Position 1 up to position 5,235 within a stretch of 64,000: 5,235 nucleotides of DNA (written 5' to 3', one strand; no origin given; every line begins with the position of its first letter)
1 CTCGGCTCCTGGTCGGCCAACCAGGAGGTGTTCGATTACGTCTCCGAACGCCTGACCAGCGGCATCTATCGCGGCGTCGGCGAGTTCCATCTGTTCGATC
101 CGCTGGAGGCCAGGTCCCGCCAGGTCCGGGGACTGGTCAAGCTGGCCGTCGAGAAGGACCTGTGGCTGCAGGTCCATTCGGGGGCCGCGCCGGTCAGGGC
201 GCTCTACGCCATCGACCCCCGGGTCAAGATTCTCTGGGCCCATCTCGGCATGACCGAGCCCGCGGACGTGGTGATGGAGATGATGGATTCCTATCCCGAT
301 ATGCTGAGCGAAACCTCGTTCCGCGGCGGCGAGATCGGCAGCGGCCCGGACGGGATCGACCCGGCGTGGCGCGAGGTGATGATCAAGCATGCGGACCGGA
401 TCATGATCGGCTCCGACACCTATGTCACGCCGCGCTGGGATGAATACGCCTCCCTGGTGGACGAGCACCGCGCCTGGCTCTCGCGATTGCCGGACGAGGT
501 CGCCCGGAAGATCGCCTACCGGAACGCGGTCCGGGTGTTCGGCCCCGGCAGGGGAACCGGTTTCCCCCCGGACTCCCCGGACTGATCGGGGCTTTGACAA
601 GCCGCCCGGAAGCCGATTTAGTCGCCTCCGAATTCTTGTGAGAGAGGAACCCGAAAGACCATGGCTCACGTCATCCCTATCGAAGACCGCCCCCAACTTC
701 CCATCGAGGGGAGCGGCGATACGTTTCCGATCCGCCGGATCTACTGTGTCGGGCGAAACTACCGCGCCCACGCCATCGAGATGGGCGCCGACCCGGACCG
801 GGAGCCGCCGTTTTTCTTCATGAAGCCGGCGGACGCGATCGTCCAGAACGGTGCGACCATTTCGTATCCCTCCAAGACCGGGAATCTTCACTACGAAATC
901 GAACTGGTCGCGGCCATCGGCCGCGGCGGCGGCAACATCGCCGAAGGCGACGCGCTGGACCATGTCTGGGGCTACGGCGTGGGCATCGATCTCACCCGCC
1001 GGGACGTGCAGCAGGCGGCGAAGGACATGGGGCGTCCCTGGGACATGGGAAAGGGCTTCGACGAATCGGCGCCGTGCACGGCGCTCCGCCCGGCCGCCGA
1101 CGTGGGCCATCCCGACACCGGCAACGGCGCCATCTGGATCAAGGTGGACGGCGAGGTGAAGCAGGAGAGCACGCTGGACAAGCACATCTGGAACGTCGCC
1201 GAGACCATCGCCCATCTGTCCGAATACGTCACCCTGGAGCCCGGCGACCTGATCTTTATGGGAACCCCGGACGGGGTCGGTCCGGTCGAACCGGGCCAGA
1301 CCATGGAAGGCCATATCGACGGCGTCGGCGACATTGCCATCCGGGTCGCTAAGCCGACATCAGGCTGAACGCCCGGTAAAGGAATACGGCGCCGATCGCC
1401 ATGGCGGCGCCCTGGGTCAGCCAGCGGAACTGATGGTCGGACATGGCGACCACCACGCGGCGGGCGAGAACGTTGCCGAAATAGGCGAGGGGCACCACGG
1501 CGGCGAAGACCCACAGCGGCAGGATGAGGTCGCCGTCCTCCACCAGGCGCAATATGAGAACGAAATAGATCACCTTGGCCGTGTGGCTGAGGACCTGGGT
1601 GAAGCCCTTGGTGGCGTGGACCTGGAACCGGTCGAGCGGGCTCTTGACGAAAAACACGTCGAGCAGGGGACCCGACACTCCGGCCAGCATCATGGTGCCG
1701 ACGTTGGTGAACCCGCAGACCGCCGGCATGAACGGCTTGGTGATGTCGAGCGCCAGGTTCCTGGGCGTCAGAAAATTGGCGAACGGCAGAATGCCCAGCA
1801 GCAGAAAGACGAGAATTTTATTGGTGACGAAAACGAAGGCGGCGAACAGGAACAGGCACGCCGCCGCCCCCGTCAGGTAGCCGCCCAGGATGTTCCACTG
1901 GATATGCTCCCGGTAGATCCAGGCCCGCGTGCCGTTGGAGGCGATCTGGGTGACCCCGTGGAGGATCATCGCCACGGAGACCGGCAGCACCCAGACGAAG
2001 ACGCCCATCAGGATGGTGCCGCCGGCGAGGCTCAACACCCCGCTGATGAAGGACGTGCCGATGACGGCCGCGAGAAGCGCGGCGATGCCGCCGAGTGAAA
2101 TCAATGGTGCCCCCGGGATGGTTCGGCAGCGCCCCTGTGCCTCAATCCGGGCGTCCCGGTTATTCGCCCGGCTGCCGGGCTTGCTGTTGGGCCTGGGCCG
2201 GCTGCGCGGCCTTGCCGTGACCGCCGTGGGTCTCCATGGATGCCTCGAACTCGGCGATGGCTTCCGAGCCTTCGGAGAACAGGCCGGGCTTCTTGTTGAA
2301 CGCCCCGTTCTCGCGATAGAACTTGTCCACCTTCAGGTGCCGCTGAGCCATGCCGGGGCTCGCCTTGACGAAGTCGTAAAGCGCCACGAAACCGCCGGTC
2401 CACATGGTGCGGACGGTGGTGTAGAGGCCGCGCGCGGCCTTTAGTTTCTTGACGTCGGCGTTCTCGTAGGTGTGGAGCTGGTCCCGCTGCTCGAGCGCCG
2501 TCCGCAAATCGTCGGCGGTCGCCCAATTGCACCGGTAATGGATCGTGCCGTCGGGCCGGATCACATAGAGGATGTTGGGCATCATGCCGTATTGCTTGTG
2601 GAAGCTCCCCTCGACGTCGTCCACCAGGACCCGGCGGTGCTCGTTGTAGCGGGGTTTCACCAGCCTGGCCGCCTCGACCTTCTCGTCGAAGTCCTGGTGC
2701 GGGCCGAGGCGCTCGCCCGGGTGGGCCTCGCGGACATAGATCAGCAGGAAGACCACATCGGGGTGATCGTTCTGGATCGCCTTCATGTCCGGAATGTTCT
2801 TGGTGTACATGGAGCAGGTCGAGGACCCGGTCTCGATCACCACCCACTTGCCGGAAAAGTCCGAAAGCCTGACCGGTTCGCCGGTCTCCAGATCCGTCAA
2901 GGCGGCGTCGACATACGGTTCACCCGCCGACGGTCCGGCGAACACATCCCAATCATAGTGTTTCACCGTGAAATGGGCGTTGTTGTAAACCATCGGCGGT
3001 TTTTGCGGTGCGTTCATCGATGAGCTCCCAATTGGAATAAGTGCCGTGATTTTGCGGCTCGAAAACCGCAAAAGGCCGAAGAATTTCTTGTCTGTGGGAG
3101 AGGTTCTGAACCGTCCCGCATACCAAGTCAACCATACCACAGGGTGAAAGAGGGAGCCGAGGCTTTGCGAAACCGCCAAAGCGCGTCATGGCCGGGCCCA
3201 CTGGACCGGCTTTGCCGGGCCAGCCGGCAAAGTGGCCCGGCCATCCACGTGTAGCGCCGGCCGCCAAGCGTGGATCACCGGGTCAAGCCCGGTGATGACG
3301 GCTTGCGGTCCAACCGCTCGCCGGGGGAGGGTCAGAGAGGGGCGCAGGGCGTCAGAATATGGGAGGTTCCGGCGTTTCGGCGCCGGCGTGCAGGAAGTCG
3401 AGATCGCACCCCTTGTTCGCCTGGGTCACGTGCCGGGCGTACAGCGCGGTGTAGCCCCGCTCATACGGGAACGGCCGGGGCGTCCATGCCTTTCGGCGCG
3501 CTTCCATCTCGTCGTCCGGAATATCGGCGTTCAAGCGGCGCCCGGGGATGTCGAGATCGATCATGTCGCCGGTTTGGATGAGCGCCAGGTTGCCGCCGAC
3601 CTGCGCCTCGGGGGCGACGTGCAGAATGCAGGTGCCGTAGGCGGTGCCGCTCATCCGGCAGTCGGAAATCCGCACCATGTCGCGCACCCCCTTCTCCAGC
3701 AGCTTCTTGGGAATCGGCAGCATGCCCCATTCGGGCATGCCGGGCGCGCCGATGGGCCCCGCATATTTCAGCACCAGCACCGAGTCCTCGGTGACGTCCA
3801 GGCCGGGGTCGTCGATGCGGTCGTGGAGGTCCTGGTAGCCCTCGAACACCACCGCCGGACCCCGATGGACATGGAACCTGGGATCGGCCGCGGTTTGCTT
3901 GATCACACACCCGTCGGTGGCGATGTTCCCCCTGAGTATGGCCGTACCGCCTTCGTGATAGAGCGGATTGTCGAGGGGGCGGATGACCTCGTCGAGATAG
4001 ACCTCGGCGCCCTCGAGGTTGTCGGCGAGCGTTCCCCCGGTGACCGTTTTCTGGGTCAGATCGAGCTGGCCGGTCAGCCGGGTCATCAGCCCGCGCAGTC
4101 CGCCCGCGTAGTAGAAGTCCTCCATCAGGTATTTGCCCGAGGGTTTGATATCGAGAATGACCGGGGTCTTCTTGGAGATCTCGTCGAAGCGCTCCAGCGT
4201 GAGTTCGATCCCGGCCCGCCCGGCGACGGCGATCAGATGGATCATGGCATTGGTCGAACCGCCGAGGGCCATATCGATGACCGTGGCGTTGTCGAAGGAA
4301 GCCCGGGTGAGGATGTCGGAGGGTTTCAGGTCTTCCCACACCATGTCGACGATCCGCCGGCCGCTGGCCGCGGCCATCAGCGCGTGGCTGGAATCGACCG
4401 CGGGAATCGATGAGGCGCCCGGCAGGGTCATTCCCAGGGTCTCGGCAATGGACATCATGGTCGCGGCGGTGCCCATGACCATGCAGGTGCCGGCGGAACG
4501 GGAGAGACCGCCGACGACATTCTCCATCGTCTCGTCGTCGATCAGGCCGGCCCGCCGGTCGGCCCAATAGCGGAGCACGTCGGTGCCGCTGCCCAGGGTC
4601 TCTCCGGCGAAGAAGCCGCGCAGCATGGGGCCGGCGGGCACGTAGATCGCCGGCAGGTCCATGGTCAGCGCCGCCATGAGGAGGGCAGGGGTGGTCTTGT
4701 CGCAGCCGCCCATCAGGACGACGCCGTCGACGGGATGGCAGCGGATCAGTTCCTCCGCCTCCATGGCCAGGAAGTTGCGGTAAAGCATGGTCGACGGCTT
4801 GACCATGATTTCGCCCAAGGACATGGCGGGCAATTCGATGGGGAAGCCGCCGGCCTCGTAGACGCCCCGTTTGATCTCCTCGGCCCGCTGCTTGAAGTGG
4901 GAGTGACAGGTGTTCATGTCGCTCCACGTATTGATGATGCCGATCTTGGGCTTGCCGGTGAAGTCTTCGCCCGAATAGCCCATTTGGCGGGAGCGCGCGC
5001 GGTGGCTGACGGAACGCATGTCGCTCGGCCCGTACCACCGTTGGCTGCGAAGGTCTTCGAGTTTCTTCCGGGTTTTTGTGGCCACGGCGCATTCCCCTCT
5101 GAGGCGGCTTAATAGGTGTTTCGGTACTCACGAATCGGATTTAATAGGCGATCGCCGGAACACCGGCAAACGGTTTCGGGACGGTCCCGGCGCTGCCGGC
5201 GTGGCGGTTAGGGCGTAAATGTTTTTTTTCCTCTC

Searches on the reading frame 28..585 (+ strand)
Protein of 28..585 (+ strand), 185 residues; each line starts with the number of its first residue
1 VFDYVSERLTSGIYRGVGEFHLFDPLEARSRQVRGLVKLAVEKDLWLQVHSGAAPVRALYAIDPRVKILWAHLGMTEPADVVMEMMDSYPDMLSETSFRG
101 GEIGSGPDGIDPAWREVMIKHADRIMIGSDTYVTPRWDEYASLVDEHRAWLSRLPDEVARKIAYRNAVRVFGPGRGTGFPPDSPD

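Call 30: search_protein_families(library=pfam, proteins=[window:28-585:+], max_evalue=0.00001)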
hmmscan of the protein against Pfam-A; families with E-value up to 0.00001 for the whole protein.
window:28-585:+ (185 aa): 1 family
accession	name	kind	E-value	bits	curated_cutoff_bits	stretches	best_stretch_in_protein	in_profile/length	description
PF04909.20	Amidohydro_2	-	3e-13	50.6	26.4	1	21-172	117-288/289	Amidohydrolase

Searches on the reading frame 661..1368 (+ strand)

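Call 30: search_protein_families(library=pfam, proteins=[window:661-1368:+], max_evalue=0.00001)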
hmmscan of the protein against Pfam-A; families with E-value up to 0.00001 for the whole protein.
window:661-1368:+ (235 aa): 1 family
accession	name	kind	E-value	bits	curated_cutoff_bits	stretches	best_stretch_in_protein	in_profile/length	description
PF01557.24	FAA_hydrolase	-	2.4e-55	188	23.9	1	27-229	2-213/214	Fumarylacetoacetate (FAA) hydrolase C-terminal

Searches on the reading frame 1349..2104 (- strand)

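Call 30: search_protein_families(library=pfam, proteins=[window:1349-2104:-], max_evalue=0.00001)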
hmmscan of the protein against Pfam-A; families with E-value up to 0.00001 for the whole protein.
window:1349-2104:- (251 aa): 1 family
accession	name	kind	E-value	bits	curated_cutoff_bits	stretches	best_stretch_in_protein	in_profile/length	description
PF01925.25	TauE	-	1.3e-08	35.2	32.6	1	10-239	1-235/237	Sulfite exporter TauE/SafE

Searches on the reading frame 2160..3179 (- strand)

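Call 30: search_protein_families(library=pfam, proteins=[window:2160-3179:-], max_evalue=0.00001)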
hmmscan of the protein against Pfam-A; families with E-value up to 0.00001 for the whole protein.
window:2160-3179:- (339 aa): 1 family
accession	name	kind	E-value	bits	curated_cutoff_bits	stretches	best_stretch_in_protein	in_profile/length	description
PF00837.23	T4_deiodinase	-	2.2e-11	44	27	1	74-218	64-218/237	Iodothyronine deiodinase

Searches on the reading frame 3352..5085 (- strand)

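Call 30: search_protein_families(library=pfam, proteins=[window:3352-5085:-], max_evalue=0.00001)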
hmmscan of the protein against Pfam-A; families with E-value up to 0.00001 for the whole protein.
window:3352-5085:- (577 aa): 2 families
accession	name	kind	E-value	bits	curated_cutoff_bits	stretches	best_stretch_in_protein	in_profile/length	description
PF00920.27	ILVD_EDD_N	-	1.5e-105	353.3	27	1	45-356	1-316/316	Dihydroxy-acid/6-phosphogluconate dehydratase N-terminal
PF24877.1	ILV_EDD_C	-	4.2e-66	222.4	27.7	1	366-560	1-191/191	Dihydroxy-acid/6-phosphogluconate dehydratase C-terminal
